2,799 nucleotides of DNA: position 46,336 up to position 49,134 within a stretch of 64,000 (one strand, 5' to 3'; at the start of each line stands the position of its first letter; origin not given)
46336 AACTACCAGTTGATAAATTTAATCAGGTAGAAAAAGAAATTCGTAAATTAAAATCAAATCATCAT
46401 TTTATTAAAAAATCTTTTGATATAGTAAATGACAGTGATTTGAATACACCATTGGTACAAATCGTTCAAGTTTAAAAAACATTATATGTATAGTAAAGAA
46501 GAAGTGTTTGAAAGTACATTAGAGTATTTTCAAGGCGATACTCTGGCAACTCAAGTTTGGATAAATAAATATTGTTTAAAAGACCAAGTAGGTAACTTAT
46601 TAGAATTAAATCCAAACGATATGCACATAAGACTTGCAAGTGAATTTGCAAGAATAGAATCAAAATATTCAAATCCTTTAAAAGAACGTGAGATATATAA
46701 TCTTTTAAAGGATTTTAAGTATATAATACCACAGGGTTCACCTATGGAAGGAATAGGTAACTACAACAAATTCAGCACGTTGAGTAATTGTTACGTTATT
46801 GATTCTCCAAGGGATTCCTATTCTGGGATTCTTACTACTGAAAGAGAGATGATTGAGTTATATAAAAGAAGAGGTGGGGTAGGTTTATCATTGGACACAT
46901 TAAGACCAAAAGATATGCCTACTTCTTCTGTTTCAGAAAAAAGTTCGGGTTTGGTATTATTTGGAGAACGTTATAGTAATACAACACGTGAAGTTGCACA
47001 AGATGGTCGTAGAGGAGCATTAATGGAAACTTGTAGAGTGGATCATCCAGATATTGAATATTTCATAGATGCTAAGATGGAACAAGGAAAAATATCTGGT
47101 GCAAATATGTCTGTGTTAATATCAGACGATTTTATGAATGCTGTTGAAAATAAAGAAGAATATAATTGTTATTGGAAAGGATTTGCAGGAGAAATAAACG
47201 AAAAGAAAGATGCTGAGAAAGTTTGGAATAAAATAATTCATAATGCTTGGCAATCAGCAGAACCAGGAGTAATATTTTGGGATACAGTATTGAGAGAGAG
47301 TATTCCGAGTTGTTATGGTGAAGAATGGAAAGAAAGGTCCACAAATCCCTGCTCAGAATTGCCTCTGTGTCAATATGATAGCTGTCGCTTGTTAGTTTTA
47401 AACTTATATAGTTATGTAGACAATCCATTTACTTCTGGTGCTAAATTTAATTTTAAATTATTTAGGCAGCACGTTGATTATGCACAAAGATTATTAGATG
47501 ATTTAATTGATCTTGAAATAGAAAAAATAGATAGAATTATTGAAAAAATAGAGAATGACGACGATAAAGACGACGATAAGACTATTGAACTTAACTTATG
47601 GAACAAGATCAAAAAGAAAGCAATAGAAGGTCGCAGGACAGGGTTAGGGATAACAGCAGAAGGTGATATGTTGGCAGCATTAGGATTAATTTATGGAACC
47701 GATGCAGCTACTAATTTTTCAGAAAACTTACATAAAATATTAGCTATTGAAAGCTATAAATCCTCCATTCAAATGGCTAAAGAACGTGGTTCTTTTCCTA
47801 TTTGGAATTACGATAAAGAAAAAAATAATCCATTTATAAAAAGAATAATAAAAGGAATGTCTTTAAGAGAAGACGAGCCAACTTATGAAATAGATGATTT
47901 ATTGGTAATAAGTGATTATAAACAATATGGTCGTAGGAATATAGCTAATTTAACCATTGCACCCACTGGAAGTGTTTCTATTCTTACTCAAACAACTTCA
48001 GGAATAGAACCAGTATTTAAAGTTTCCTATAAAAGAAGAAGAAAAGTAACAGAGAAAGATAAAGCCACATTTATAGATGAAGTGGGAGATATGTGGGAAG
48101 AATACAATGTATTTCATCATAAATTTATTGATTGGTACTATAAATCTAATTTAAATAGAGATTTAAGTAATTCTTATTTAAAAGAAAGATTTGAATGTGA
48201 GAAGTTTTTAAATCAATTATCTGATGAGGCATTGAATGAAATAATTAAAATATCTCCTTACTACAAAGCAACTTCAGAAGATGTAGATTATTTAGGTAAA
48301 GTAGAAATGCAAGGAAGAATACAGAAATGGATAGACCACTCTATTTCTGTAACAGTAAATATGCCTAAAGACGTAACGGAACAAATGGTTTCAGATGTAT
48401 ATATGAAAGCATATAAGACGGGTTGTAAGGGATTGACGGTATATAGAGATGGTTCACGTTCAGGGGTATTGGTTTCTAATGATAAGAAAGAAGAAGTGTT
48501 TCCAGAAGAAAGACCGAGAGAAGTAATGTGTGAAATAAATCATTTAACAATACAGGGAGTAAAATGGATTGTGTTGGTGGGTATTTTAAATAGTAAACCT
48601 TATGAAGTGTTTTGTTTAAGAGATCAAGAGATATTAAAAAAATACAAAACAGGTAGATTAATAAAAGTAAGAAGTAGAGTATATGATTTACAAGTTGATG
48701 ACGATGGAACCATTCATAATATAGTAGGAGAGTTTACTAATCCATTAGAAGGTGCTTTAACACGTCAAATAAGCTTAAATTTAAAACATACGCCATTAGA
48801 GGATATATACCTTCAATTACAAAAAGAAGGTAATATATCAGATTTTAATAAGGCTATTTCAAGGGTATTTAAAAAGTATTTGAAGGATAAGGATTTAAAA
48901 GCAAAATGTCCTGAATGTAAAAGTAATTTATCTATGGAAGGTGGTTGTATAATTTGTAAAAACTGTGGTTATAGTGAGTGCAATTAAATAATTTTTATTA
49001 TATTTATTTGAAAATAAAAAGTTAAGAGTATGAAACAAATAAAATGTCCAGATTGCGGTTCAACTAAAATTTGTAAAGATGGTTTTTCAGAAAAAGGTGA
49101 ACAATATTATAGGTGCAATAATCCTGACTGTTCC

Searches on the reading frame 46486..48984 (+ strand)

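Call 72: search_protein_families(library=pfam, proteins=[window:46486-48984:+], max_evalue=0.001)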
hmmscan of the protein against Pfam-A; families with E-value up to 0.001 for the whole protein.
window:46486-48984:+ (833 aa): 1 family
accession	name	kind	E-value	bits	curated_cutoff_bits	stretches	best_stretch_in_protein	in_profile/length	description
PF02867.20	Ribonuc_red_lgC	-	8.8e-85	285.7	23.9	1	100-653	1-523/523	Ribonucleotide reductase, barrel domain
